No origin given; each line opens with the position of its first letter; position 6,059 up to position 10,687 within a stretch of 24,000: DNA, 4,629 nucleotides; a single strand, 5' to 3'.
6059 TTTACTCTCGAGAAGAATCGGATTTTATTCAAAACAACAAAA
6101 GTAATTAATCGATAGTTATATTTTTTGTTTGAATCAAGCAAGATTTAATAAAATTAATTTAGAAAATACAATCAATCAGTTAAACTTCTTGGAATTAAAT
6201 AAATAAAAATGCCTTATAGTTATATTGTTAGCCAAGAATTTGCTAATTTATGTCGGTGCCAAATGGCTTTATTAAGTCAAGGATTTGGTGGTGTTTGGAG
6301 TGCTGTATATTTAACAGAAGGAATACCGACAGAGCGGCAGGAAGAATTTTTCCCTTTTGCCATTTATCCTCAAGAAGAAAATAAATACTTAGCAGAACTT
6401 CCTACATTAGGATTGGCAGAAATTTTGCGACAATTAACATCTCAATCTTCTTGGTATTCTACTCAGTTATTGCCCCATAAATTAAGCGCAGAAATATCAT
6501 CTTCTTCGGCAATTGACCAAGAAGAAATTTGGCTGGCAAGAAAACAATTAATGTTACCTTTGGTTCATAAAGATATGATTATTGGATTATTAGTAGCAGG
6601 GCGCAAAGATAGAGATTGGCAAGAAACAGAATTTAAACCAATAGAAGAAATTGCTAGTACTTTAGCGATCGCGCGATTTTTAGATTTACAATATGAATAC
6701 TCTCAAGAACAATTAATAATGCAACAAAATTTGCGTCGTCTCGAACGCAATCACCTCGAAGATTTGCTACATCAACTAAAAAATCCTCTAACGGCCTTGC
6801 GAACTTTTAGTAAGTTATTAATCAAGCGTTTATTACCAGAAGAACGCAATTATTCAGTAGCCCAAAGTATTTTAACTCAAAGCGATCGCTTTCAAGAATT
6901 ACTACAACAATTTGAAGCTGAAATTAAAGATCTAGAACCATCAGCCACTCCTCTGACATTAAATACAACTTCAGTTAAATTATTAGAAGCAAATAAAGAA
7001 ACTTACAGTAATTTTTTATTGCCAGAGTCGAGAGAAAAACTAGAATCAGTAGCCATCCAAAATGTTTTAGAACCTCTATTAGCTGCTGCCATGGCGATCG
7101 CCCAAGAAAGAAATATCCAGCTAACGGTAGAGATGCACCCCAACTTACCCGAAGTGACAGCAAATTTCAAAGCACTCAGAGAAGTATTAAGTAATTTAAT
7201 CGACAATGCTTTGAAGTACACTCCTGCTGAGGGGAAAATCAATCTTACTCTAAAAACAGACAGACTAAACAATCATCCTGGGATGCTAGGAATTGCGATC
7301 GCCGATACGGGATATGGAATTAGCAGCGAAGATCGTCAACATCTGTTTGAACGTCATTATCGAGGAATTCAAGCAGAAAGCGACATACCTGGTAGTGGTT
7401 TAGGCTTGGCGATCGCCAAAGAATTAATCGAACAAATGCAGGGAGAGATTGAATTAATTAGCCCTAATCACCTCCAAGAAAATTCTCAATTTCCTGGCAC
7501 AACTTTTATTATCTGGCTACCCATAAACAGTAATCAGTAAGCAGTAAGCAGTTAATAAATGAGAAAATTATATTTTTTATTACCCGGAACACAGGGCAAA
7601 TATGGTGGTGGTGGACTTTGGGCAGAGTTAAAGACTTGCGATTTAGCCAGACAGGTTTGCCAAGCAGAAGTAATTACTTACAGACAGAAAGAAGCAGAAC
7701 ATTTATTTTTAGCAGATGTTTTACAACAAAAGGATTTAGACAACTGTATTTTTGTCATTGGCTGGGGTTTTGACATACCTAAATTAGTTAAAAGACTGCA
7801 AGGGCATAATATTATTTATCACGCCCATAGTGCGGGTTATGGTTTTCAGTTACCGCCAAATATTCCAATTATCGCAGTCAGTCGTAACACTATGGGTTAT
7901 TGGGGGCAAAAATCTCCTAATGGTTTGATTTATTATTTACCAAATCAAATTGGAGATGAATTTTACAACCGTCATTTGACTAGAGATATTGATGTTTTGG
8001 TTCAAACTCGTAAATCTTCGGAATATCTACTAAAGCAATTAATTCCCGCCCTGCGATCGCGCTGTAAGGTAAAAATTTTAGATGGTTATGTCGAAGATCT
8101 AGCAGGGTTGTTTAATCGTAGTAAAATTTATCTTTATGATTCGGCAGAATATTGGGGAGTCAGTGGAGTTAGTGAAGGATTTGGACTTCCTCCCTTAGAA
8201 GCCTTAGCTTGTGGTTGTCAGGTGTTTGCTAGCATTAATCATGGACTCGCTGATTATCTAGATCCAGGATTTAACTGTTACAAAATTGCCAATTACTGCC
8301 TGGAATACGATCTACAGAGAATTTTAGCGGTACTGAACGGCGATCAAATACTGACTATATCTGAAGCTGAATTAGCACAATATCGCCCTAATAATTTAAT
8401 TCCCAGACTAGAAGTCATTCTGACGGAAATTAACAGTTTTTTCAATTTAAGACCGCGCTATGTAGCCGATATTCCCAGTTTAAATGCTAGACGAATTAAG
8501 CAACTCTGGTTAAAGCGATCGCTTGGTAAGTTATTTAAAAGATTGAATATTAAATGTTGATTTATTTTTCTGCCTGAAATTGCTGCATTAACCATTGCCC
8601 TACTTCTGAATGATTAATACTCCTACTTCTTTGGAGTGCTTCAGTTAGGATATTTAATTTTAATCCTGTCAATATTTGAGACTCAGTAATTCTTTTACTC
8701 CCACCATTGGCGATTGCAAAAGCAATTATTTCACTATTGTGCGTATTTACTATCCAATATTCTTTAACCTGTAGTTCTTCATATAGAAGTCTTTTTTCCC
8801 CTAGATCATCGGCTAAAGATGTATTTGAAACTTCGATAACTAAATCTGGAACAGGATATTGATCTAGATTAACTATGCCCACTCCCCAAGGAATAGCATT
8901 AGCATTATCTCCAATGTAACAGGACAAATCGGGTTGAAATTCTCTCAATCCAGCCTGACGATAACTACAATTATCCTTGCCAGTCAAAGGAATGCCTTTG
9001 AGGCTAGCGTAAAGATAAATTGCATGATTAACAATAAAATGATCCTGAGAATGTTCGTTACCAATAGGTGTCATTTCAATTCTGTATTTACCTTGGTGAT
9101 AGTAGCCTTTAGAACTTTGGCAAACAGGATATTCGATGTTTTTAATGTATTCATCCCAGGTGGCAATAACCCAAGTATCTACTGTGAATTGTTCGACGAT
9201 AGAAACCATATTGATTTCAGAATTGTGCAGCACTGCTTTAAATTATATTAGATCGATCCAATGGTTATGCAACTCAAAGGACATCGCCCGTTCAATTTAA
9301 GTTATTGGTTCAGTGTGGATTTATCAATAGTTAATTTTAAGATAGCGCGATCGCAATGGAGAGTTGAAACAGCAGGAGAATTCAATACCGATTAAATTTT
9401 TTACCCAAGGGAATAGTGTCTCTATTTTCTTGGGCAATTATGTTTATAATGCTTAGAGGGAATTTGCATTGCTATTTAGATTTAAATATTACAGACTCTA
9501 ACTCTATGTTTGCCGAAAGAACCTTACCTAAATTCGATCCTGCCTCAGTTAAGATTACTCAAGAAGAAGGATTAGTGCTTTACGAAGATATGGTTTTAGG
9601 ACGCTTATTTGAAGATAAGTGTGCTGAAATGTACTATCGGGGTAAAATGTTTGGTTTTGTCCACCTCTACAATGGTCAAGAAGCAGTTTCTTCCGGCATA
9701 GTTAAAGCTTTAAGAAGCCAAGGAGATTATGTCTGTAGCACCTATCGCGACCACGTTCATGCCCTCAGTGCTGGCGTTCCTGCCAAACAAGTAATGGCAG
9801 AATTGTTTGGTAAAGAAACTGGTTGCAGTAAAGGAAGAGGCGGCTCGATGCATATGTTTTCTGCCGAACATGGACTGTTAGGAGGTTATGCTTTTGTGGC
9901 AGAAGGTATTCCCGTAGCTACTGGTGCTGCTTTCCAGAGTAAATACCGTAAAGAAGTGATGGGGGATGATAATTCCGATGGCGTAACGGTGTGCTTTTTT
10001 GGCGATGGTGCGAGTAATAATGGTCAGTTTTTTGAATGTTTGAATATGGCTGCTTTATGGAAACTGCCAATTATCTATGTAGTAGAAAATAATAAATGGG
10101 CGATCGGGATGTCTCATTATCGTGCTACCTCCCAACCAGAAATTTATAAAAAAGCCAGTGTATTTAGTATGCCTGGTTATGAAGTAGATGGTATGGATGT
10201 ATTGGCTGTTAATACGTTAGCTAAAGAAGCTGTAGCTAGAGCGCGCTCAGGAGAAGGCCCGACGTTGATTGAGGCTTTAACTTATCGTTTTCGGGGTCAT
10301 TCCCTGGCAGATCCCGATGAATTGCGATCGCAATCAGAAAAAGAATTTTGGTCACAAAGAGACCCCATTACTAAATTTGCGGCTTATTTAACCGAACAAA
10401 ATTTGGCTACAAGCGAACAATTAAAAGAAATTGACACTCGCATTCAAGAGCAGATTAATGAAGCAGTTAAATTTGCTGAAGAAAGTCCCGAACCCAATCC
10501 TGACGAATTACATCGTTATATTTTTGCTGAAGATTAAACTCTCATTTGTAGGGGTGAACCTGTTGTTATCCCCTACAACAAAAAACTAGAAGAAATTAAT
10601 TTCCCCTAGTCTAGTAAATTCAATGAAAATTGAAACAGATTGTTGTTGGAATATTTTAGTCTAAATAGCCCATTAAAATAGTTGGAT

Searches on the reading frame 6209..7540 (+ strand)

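Call 21: search_protein_families(library=pfam, proteins=[window:6209-7540:+])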
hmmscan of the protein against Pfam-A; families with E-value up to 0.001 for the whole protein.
window:6209-7540:+ (443 aa): 3 families
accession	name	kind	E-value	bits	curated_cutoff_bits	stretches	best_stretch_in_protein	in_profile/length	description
PF02518.31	HATPase_c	-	1.3e-24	87.2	26.4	1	321-439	4-109/111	Histidine kinase-, DNA gyrase B-, and HSP90-like ATPase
PF00512.31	HisKA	-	1.7e-07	31.6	26.9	1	181-235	4-57/66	His Kinase A (phospho-acceptor) domain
PF13581.12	HATPase_c_2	-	0.00087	19.7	27.4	0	322-410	35-112/127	Histidine kinase-like ATPase domain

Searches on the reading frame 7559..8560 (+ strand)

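Call 21: search_protein_families(library=pfam, proteins=[window:7559-8560:+])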
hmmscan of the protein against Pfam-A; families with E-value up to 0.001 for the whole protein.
window:7559-8560:+ (333 aa): 3 families
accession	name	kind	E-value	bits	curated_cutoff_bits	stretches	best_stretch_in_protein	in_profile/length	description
PF00534.26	Glycos_transf_1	-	2.5e-08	34.1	26.4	1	154-244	58-141/172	Glycosyl transferases group 1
PF13692.12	Glyco_trans_1_4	-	6.3e-06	26.9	27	1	173-243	62-124/142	Glycosyl transferases group 1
PF13524.12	Glyco_trans_1_2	-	0.00057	20.3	25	0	179-240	38-95/144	Glycosyl transferase-like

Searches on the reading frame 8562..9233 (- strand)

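Call 21: search_protein_families(library=pfam, proteins=[window:8562-9233:-])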
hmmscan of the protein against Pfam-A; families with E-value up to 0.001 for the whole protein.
window:8562-9233:- (223 aa): 1 family
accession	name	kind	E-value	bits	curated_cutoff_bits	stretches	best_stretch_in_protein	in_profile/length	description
PF05685.18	Uma2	-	4.3e-20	72.3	27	1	41-201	13-165/172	Putative restriction endonuclease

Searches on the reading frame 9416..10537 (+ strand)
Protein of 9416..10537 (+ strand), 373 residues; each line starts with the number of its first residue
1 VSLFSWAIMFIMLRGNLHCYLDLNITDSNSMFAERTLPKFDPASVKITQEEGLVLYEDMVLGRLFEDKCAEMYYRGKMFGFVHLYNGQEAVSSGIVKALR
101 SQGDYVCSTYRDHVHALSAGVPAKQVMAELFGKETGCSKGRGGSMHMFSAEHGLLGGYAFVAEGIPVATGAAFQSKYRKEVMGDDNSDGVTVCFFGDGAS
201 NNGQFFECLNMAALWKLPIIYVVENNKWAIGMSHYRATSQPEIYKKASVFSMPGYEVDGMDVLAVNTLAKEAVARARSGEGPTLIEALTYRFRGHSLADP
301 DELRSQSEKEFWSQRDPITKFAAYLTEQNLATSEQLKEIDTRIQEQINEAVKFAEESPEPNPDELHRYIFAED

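Call 21: search_protein_families(library=pfam, proteins=[window:9416-10537:+])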
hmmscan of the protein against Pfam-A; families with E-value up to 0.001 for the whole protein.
window:9416-10537:+ (373 aa): 2 families
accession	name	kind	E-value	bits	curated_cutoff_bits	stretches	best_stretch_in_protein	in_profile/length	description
PF00676.26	E1_dh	-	3.9e-89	299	22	1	58-362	2-299/300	Dehydrogenase E1 component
PF02775.26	TPP_enzyme_C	-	1.4e-05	25.4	21.9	1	156-286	25-150/151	Thiamine pyrophosphate enzyme, C-terminal TPP binding domain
